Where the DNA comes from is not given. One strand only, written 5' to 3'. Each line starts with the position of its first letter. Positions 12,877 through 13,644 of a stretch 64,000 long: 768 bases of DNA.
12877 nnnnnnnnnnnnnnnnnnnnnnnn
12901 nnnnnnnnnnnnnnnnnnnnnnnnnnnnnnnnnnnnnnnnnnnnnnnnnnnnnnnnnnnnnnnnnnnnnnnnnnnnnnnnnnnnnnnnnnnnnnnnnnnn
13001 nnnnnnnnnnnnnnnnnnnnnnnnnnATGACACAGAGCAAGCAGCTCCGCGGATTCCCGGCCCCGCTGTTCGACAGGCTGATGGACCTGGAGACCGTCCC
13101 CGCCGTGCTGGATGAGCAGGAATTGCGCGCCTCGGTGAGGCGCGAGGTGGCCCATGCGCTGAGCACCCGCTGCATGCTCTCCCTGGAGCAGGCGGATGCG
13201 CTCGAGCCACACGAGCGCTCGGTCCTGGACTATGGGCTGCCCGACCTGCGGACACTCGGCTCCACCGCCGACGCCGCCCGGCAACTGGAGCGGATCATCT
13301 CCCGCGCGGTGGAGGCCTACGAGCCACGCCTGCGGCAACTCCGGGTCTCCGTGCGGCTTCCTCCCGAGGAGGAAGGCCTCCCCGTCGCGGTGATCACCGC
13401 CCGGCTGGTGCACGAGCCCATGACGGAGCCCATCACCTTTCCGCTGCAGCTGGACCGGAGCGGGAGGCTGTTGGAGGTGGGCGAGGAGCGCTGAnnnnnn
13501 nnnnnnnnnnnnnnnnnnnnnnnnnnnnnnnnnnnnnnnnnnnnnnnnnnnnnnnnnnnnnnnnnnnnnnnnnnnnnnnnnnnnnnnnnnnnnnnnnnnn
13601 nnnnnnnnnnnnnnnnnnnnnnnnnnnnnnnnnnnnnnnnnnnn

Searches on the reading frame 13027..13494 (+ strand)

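Call 47: search_protein_families(library=pfam, proteins=[window:13027-13494:+], max_evalue=0.00001)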
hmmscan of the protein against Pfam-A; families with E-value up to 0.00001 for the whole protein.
window:13027-13494:+ (155 aa): 1 family
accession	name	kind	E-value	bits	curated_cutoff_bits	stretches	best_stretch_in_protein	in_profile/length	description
PF04965.19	GPW_gp25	-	2.6e-13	50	27.2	1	32-130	2-94/96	Baseplate wedge protein gp25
